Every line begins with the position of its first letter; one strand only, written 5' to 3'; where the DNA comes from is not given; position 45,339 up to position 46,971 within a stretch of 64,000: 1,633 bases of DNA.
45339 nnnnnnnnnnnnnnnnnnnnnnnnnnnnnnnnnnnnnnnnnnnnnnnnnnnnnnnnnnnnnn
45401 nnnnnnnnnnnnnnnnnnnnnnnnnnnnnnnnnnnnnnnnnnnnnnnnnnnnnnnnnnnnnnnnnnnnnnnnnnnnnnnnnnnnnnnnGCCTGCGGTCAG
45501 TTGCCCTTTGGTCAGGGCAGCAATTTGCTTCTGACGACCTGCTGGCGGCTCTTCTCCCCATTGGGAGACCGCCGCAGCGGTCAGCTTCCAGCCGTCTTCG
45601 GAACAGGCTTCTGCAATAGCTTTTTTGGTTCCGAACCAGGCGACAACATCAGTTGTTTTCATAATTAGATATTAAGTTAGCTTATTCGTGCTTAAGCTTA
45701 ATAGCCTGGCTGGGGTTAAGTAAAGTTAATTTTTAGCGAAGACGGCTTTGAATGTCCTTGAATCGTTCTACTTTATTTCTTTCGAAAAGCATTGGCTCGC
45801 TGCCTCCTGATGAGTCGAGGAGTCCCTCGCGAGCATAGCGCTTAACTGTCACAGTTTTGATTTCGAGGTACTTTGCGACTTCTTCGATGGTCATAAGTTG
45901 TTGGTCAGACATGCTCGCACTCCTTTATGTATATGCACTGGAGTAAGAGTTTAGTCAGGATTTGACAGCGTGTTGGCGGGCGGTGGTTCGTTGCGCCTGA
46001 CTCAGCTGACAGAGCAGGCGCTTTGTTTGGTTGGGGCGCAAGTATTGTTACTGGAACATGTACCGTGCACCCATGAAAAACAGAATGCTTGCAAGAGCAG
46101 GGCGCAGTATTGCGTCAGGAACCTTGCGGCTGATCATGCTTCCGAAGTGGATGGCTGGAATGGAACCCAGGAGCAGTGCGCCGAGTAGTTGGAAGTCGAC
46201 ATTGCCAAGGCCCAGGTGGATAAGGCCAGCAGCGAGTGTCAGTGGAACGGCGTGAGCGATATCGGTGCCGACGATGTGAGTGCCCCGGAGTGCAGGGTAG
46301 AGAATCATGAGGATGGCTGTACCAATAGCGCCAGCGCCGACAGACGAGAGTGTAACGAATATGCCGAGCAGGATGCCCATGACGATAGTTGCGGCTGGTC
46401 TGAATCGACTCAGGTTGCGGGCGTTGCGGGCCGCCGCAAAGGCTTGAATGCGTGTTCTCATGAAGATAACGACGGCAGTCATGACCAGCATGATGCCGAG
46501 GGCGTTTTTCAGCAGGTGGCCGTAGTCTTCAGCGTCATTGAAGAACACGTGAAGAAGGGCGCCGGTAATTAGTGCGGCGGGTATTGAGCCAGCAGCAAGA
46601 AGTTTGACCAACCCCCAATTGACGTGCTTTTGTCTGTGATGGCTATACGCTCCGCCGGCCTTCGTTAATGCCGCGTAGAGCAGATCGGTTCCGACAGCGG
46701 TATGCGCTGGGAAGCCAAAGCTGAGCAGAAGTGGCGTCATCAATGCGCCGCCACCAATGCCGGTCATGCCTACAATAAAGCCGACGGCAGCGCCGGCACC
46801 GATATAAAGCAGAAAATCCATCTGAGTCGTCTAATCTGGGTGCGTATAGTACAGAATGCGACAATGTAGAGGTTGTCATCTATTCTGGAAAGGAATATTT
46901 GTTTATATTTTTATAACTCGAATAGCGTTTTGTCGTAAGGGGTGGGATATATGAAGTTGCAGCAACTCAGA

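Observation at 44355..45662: Phage P22-type Cro domain fused in frame to DAHP synthase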

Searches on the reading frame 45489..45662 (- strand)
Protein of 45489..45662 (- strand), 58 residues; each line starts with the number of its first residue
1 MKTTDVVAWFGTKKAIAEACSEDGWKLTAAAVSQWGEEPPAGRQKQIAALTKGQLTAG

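Call 9: find_homologous_proteins(query=window:45489-45662:-, max_evalue=0.001)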
Query seq(58 aa): no candidate shares three 5-residue words with the query. No homologue found.

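Call 17: find_related_loci(query=A2, collection=genome_contigs, flank=3000)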
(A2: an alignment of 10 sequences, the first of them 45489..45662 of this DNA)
Query A2 (58 aa) in genome_contigs; peptide patterns used: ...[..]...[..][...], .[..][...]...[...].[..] (x = any residue, [..] = any of these).
33 stretches matched a pattern; 10 encode a relative of the query (tblastn E <= 1e-3); 10 distinct loci.
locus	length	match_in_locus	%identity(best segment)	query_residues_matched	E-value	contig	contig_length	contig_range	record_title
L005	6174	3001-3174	98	1-58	6e-36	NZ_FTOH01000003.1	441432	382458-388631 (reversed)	Thalassolituus maritimus strain DSM 24913, whole genome shotgun sequence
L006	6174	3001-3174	93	1-58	2e-34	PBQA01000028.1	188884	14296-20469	MAG: Oceanospirillaceae bacterium isolate RS342 TaraRedSea_contig_162485, whole genome shotgun sequence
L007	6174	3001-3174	84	1-58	3e-32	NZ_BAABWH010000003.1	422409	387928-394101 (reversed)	Thalassolituus maritimus strain 5NW40-0001 sequence03, whole genome shotgun sequence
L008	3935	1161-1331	74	1-57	7e-27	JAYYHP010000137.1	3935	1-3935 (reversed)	MAG: Pseudomonadota bacterium isolate DS_MAG134 DS_MAG134_0137, whole genome shotgun sequence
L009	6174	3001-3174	72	1-58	8e-27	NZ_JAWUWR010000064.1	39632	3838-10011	MAG: Thalassolituus sp. isolate HBSea_ice_MAG485 BAT.485_1150844_flag=1_multi=7.0000_len=39632, whole genome shotgun seq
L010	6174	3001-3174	71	1-58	1e-26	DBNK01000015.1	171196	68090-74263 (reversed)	MAG TPA_asm: Thalassolituus sp. UBA674 UBA674_contig_6914, whole genome shotgun sequence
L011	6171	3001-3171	75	1-57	1e-26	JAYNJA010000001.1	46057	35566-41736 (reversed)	MAG: Thalassolituus sp. isolate 139544_COM_metabat_bins_2.tsv.021 NODE_750_length_46057_cov_3.882483, whole genome shotg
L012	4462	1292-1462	74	1-57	1e-25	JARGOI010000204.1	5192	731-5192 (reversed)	MAG: Thalassolituus sp. isolate bin_em_oilr2.003 NODE_7556_length_5192_cov_9.900331, whole genome shotgun sequence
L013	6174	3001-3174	66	1-58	2e-23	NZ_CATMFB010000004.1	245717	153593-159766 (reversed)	MAG: uncultured Thalassolituus sp. isolate SRR3960575_bin.1_MetaWRAP_v1.3_MAG ERZ505214.8, whole genome shotgun sequence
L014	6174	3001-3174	71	1-58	3e-25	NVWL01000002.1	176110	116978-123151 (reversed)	MAG: Oceanobacter sp. isolate NORP38 Contig_source1382A_174, whole genome shotgun sequence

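Call 22: search_protein_representatives(alignment_id=A2)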
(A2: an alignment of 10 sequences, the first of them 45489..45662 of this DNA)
Query: 10 sequences, 58 profile positions. Proteins with E-value up to 0.001 (for the whole library): 350; up to 1e-10: 18; up to 1e-30: 2. The best 150 are listed.
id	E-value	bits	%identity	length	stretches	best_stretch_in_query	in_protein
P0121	5.9e-32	125.4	-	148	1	1-57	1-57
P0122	2.8e-31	123.2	-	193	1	1-57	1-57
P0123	4.1e-17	77.8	-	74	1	1-57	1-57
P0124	4.7e-17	77.6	-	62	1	1-57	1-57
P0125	5.6e-16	74.2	-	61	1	1-57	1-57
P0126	4.1e-15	71.4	-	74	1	2-57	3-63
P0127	4.7e-15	71.2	-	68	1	1-57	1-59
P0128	3.0e-14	68.6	-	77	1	1-56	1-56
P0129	3.4e-14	68.5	-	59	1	3-55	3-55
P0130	3.4e-14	68.5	-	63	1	1-57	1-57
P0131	4.7e-12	61.6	-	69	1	1-57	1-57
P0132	1.1e-11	60.4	-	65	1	2-57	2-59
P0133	3.7e-11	58.7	-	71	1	1-57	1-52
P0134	5.3e-11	58.2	-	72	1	1-57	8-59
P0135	6.0e-11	58.1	-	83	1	1-57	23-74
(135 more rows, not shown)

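Call 24: search_solved_structures(query=A2, max_evalue=1, show_alignments=2)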
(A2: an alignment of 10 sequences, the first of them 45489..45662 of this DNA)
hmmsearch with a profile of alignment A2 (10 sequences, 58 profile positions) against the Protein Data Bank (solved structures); distinct sequences matched with E-value up to 1: 3.
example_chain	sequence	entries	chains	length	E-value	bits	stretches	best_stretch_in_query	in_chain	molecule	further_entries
1rzs_A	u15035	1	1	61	3.3e-08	36.4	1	1-56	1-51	Regulatory protein cro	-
2hin_A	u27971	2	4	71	0.45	13.6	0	1-56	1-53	Repressor protein | Gp39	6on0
1c5d_H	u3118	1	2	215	0.46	13.6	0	18-53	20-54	MONOCLONAL ANTIBODY AGAINST THE MAIN IMMUNOGENIC REGION OF THE HUMAN MUSCLE ACETYLCHOLINE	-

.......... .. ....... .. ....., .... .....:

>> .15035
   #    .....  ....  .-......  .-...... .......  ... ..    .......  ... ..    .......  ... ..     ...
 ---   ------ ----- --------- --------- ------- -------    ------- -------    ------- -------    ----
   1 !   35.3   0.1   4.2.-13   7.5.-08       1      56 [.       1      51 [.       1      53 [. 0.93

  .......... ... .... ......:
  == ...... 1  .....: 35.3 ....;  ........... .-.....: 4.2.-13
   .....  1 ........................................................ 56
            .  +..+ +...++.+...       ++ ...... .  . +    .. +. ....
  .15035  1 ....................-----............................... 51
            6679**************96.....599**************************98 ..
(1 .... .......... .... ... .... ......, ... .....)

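Call 25: find_encoding_contigs(protein=P0123, flank=5000, max_places=3)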
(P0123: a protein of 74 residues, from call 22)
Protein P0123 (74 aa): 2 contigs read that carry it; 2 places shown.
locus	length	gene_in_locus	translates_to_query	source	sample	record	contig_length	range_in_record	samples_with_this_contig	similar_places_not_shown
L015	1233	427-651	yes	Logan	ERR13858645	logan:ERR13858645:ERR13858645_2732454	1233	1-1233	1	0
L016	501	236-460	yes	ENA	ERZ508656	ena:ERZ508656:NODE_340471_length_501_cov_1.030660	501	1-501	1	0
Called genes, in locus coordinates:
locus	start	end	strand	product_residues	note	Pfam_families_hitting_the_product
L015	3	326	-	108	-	?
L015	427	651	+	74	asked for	PF14549:P22_Cro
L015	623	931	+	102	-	-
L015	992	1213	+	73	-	-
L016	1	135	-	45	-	?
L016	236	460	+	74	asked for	PF14549:P22_Cro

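Call 26: find_encoding_contigs(protein=P0124, flank=5000, max_places=3)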
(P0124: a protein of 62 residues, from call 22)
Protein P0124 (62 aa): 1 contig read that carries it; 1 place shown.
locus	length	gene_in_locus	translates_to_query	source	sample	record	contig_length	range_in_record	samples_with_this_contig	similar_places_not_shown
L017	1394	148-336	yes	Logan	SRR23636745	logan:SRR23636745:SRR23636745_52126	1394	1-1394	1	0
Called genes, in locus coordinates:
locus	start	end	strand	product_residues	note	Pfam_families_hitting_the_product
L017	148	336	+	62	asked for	PF14549:P22_Cro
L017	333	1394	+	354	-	?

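Call 27: search_protein_families(library=phrogs, proteins=[L015:3-326:-, L015:623-931:+, L015:992-1213:+, L017:333-1394:+], max_evalue=0.01)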
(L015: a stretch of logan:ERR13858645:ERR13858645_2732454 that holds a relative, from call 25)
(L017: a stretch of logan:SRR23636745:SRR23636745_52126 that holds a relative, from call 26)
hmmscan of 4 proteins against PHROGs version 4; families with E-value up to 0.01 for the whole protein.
L015:3-326:- (108 aa): 3 families
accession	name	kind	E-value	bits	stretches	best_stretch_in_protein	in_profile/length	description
phrog_8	-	transcription regulation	2.4e-08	34.8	1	1-70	75-139/346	transcriptional regulator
phrog_4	-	transcription regulation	8.2e-06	26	1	3-73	137-198/400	transcriptional repressor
phrog_2967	-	transcription regulation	0.0004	21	1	4-69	12-72/225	transcriptional regulator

L015:623-931:+ (102 aa): 1 family
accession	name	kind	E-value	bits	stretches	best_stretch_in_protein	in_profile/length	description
phrog_4113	-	unknown function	0.00062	20.6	1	3-50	2-48/64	-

L015:992-1213:+ (73 aa): 0 families

L017:333-1394:+ (354 aa): 10 families
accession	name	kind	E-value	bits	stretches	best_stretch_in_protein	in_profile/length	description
phrog_20981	-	unknown function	3.9e-48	165.6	1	1-202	1-220/293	-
phrog_16167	-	DNA, RNA and nucleotide metabolism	4.6e-19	70.3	1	138-246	167-274/315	replication initiation protein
phrog_18020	-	DNA, RNA and nucleotide metabolism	2.4e-10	41.6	1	116-255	97-232/248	replication initiation O-like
phrog_24189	-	unknown function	2.1e-08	35.5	1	1-93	16-116/151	-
phrog_21472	-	unknown function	2.2e-08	35.1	1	137-243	161-258/299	-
phrog_2562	-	DNA, RNA and nucleotide metabolism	1.9e-06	28.8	1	3-207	11-235/290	replication initiation protein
phrog_345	-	DNA, RNA and nucleotide metabolism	6e-06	27.2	1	2-217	37-266/297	replication initiation O-like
phrog_270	-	DNA, RNA and nucleotide metabolism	0.00084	19.8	1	58-215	73-230/383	replication initiation protein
phrog_428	-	DNA, RNA and nucleotide metabolism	0.0011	19.2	1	95-201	173-276/455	replication initiation protein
phrog_1163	-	unknown function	0.0026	18.5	1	60-200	66-215/273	-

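Call 28: search_dna_similar(query=window:45489-45662:-, collection=phages, mode=protein, max_evalue=0.001, max_rows=15)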
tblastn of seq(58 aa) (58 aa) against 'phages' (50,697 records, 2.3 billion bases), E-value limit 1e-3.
Records with a match: 25; places in all: 25; records where one place covers at least 80% of the query: 25.
Best place of each record, by identity: <60% 25.
By first word of the organism name: Pseudomonas 13; Vibrio 10; Enterobacteria 2.
By host as written in the record: - 9; Pseudomonas aeruginosa PA14 6; Pseudomonas aeruginosa 4; Escherichia coli 2; Vibrio alginolyticus 1; Pseudomonas aeruginosa UCBPP-PA14 1; Pseudomonas aeruginosa 382 1; Vibrio anguillarum PF4 1.
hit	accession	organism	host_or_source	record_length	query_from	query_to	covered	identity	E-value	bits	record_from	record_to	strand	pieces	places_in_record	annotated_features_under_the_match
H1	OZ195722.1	Vibrio phage K242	Seawater and oysters mix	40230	1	57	98%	40.4%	3e-4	42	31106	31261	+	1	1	transcriptional regulator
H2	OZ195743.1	Vibrio phage K243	Seawater and oysters mix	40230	1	57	98%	40.4%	3e-4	42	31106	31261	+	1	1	transcriptional regulator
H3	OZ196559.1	Vibrio phage K245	Seawater and oysters mix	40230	1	57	98%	40.4%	3e-4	42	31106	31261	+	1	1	transcriptional regulator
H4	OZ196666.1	Vibrio phage K279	Seawater and oysters mix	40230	1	57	98%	40.4%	3e-4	42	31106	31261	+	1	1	transcriptional regulator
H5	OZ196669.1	Vibrio phage K280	Seawater and oysters mix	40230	1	57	98%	40.4%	3e-4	42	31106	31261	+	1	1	transcriptional regulator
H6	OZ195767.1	Vibrio phage K251 g2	Seawater and oysters mix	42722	1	57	98%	40.4%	3e-4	42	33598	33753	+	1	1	transcriptional regulator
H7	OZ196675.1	Vibrio phage K290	Seawater and oysters mix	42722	1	57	98%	40.4%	3e-4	42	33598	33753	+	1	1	transcriptional regulator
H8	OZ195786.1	Vibrio phage K288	Seawater and oysters mix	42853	1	57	98%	40.4%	3e-4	42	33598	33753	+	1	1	transcriptional regulator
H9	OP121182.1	Vibrio phage vB_Va_Val-yong3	Vibrio alginolyticus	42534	1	55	95%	41.8%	2e-5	45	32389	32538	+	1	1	Cro protein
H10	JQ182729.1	Enterobacteria phage mEp390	Escherichia coli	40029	1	55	95%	41.8%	2e-4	42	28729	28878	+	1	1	prophage anti-repressor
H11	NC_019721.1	Enterobacteria phage mEp390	Escherichia coli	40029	1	55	95%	41.8%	2e-4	42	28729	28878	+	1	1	transcriptional regulator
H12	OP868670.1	Pseudomonas phage MPK9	Pseudomonas aeruginosa PA14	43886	1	55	95%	41.8%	5e-4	41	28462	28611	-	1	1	hypothetical protein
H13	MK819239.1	Pseudomonas phage vB_PaeP_YA3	Pseudomonas aeruginosa UCBPP-PA14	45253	1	55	95%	41.8%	5e-4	41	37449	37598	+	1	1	Cro transcriptional regulator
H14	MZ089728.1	Pseudomonas phage PSA04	wastewater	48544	1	55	95%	41.8%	5e-4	41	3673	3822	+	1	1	hypothetical protein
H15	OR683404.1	Pseudomonas phage Haboob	Pseudomonas aeruginosa 382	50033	1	55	95%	41.8%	5e-4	41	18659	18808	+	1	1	Cro-like antirepressor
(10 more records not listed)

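Call 85: find_related_loci(query=A2, collection=viral_contigs, flank=2500)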
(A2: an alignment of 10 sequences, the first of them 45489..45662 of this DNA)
Query A2 (58 aa) in viral_contigs; peptide patterns used: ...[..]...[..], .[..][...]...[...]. (x = any residue, [..] = any of these).
73 stretches matched a pattern; 38 encode a relative of the query (tblastn E <= 1e-3); 38 distinct loci.
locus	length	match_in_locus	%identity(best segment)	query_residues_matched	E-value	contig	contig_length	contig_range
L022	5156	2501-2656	49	1-57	1e-12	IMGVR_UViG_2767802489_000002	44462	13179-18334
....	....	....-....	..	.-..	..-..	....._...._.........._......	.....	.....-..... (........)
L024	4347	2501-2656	44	1-57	3e-11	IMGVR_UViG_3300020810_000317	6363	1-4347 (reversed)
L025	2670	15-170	44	1-57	2e-11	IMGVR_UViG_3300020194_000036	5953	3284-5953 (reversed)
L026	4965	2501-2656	44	1-57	3e-11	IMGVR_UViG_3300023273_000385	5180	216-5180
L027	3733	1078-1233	42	1-57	1e-10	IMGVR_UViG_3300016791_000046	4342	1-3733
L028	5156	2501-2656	44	1-57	1e-9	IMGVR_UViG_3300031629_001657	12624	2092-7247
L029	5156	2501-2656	42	1-57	2e-9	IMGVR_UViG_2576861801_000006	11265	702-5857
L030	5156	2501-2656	40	1-57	2e-8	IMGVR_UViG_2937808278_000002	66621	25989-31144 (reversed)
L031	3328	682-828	43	1-54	3e-8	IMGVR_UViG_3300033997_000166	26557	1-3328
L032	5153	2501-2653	39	1-56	3e-8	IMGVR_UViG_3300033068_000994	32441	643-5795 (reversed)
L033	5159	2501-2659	43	1-57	1e-7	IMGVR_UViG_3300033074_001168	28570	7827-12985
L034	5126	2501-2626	47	1-47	5e-7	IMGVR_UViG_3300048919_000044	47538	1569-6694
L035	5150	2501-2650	38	1-55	9e-7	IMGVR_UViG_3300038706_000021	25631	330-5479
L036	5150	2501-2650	40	1-55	1e-6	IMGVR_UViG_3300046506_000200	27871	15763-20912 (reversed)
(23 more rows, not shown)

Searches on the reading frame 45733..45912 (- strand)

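Call 3: search_protein_families(library=pfam, proteins=[window:45733-45912:-], max_evalue=1)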
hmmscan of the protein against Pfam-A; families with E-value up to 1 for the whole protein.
window:45733-45912:- (59 aa): 5 families
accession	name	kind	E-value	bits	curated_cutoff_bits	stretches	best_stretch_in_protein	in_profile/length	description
PF12728.13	HTH_17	-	1.3e-07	32.2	27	1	6-52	1-47/51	Helix-turn-helix domain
PF13411.12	MerR_1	-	1.5e-05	25.5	21.6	1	7-55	1-50/69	MerR HTH family regulatory protein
PF00376.29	MerR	-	0.00034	20.8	28.2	1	8-34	1-27/38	MerR family regulatory protein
PF08281.18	Sigma70_r4_2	-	0.013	15.5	25.7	1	7-31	27-51/54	Sigma-70, region 4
PF15978.11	TnsD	-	0.023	14.2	32.4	1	5-29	198-222/355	Tn7-like transposition protein D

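Call 4: search_protein_families(library=phrogs, proteins=[window:45733-45912:-], max_evalue=1)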
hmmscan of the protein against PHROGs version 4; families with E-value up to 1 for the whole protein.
window:45733-45912:- (59 aa): 30 families (the best 25 are shown)
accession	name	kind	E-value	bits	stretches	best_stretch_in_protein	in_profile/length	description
phrog_66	-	integration and excision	3.8e-05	24.5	1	1-53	88-141/412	excisionase and transcriptional regulator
phrog_8013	-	unknown function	0.00026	22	1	1-51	171-222/231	-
phrog_2907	-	integration and excision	0.00049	21.5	1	3-35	3-35/117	excisionase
phrog_2474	-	transcription regulation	0.00055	20.8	1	4-46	46-90/118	MerR-like transcriptional regulator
phrog_10045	-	DNA, RNA and nucleotide metabolism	0.0027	18.5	1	5-32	19-46/74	HTH DNA binding protein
phrog_6401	-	DNA, RNA and nucleotide metabolism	0.0065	17.3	1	3-31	6-34/64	DNA binding protein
phrog_4370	-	integration and excision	0.0068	17.8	1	5-32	40-67/109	excisionase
phrog_597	-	DNA, RNA and nucleotide metabolism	0.007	17.4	1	3-30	109-136/200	DNA binding protein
phrog_1190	-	transcription regulation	0.0072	17.1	1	1-27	122-148/167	RNA polymerase sigma factor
phrog_7735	-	integration and excision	0.0097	17.3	1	5-35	4-34/99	excisionase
phrog_15534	-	DNA, RNA and nucleotide metabolism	0.016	16.8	1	4-32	41-69/93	HTH DNA binding protein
phrog_3470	-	unknown function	0.031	15.3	1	1-28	1-28/193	-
phrog_24129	-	unknown function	0.04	14.6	0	11-28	28-45/53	-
phrog_16129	-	integration and excision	0.043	14.8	1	5-29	12-36/67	excisionase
phrog_1877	-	DNA, RNA and nucleotide metabolism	0.043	14.7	1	4-34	58-88/129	DNA binding protein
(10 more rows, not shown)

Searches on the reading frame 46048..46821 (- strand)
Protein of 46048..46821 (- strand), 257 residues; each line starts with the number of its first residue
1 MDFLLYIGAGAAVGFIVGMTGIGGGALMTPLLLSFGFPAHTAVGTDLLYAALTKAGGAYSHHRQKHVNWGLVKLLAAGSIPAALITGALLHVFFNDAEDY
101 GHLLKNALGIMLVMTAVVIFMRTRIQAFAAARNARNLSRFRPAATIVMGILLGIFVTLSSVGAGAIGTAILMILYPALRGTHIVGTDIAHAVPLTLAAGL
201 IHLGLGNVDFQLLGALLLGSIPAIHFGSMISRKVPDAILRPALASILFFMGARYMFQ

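Call 62: search_protein_families(library=pfam, proteins=[window:46048-46821:-], max_evalue=0.0001)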
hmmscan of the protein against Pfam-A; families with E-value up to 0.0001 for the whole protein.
window:46048-46821:- (257 aa): 1 family
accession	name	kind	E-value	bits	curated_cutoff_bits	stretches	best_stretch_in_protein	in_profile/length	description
PF01925.25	TauE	-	3.1e-47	161.7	32.6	1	7-253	2-236/237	Sulfite exporter TauE/SafE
